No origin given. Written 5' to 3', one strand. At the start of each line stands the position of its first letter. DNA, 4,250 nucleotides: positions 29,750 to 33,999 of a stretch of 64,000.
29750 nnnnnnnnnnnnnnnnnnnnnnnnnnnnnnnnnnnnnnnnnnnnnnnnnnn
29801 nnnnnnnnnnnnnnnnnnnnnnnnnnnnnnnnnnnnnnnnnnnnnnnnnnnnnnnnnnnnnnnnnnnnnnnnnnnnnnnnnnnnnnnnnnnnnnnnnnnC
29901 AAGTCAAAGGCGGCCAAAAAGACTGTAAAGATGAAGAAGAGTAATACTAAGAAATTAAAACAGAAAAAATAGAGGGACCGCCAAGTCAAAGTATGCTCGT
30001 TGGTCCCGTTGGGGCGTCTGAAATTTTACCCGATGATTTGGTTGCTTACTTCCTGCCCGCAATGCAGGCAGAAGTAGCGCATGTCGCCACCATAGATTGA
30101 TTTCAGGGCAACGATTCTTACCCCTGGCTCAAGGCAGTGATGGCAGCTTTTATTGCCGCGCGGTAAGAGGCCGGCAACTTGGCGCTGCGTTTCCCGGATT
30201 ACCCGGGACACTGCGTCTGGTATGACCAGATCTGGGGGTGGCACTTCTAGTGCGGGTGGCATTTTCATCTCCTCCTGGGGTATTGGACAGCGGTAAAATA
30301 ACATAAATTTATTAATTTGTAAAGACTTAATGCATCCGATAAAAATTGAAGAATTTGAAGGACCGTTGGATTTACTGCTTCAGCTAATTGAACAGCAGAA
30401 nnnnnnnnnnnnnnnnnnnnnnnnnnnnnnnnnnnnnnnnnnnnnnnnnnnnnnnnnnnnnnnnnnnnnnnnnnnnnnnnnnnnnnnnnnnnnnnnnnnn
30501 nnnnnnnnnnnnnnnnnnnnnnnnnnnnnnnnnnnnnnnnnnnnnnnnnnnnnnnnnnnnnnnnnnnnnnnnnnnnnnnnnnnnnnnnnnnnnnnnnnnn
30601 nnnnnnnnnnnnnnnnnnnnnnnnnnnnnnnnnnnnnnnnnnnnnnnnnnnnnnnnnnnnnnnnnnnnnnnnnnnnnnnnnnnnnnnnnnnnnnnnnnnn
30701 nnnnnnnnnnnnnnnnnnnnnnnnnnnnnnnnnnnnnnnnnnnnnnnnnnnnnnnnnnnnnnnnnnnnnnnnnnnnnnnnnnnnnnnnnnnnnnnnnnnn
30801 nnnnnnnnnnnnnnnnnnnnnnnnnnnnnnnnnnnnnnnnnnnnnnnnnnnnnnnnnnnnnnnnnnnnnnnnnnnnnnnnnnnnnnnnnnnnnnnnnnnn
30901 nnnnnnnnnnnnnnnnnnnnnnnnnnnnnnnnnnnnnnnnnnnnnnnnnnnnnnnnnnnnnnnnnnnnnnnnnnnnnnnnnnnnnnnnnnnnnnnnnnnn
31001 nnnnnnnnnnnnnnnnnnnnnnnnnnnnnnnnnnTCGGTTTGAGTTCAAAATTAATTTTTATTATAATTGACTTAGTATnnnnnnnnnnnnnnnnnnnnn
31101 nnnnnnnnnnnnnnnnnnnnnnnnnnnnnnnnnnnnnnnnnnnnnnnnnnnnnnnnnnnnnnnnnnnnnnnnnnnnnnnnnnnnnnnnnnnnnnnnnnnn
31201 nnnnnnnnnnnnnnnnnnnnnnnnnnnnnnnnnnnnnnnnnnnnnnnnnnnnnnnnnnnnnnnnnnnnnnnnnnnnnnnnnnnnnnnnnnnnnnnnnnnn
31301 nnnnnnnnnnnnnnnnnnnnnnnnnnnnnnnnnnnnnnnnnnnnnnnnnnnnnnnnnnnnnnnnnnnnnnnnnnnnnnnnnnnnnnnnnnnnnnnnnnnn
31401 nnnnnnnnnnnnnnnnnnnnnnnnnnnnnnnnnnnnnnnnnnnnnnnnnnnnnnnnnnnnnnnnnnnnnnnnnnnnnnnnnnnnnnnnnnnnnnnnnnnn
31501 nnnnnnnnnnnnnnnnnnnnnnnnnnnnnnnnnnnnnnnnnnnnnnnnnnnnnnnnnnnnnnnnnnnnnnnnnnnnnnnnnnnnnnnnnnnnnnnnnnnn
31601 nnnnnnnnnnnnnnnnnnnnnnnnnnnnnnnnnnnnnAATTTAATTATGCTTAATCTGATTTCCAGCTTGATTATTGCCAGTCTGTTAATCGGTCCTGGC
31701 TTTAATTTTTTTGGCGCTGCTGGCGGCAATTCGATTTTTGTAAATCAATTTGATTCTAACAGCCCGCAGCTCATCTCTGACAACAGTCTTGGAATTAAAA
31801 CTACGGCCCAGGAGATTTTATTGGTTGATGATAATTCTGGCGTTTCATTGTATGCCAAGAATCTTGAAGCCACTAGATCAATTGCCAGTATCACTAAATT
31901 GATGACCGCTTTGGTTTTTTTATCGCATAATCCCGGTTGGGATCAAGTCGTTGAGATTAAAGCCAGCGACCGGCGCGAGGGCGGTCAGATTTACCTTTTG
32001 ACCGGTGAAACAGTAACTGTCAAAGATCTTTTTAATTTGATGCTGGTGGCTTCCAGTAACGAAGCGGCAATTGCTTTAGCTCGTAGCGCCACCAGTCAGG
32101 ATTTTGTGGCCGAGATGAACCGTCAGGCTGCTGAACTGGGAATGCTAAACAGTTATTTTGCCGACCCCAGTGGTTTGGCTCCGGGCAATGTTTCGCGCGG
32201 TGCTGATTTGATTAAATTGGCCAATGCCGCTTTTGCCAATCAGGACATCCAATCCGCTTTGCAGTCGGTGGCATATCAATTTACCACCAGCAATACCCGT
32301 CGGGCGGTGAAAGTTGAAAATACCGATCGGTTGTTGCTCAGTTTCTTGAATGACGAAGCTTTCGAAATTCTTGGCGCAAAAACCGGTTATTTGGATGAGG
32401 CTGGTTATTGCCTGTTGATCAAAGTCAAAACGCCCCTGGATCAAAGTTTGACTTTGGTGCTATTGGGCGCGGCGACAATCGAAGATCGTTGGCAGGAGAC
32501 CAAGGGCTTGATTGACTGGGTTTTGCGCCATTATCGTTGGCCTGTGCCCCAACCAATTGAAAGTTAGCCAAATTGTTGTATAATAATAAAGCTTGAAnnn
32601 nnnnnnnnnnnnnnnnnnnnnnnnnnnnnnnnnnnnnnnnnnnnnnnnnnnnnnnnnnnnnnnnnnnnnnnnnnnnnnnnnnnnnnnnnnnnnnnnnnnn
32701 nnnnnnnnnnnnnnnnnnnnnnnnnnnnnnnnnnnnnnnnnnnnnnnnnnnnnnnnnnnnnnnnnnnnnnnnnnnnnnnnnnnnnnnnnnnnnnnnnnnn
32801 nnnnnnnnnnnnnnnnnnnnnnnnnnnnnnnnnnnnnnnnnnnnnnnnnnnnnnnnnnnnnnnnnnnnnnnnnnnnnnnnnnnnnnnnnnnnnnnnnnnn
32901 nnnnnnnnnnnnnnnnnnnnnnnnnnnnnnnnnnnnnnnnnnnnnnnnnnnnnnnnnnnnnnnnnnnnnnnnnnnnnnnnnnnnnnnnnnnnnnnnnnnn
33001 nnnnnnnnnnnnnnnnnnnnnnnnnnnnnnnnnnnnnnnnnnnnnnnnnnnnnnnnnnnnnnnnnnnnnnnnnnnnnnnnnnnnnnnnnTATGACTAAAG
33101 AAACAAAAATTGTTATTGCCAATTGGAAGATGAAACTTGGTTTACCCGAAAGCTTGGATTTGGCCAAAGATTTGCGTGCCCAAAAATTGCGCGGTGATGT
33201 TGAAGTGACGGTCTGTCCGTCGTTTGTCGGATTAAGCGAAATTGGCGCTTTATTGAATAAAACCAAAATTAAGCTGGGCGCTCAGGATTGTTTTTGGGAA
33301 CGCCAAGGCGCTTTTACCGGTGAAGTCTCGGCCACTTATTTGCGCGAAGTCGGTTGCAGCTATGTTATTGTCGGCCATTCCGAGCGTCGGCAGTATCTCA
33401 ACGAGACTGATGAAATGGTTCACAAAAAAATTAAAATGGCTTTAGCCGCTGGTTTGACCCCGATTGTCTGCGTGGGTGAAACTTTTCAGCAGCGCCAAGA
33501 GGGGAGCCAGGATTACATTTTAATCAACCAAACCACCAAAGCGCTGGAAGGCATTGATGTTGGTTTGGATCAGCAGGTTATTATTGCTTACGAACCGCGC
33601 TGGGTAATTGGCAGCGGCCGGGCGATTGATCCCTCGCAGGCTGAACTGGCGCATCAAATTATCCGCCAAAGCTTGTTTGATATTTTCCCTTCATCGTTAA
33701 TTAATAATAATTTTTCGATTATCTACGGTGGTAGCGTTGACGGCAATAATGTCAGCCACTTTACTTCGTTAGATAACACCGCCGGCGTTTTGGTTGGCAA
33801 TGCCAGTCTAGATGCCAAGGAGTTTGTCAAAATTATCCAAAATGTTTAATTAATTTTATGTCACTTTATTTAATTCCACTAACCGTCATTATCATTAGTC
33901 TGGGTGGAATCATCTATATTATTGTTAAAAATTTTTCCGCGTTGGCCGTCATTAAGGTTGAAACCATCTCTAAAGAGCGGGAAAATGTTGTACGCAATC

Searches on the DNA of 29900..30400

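Call 65: search_rna_families(source=window, start=29900, end=30400, threshold=evalue, max_evalue=0.1)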
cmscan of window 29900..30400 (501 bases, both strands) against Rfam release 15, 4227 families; matches with E-value up to 0.1: 0.
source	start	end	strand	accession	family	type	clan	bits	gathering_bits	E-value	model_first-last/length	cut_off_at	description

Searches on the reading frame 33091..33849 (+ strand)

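Call 34: search_protein_families(library=ncbifam, proteins=[window:33091-33849:+], max_evalue=0.00001)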
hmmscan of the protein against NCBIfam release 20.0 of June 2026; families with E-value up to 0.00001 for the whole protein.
window:33091-33849:+ (252 aa): 9 families
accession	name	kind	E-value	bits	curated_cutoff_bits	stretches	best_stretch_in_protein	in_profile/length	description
NF010569.0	PRK13962.1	equivalog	2.1e-76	257.5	883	1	3-251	396-643/645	bifunctional phosphoglycerate kinase/triosephosphate isomerase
NF011163.0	PRK14565.1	equivalog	5e-61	206.4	298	1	7-252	4-234/240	triosephosphate isomerase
NF000722.0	PRK00042.2-1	equivalog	1.9e-60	204.3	293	1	7-252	5-248/256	triose-phosphate isomerase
TIGR00419.1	tim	equivalog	5.2e-51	173.6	130.6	1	7-242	1-227/228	triose-phosphate isomerase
NF000728.0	PRK00042.3-2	equivalog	8.5e-46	156.3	255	1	7-251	2-228/231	triose-phosphate isomerase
NF011497.0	PRK14905.1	equivalog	5.8e-40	137.7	485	1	10-252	10-259/357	triosephosphate isomerase/PTS system glucose/sucrose-specific transporter subunit IIB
NF012036.0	PRK15492.1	equivalog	1.4e-38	132.8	509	1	23-251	29-257/261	triosephosphate isomerase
NF000729.0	PRK00042.3-3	equivalog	3.4e-30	105.6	309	1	5-250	2-232/234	triose-phosphate isomerase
NF003302.0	PRK04302.1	subfamily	6.4e-14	52.2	132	1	19-131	19-124/223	triose-phosphate isomerase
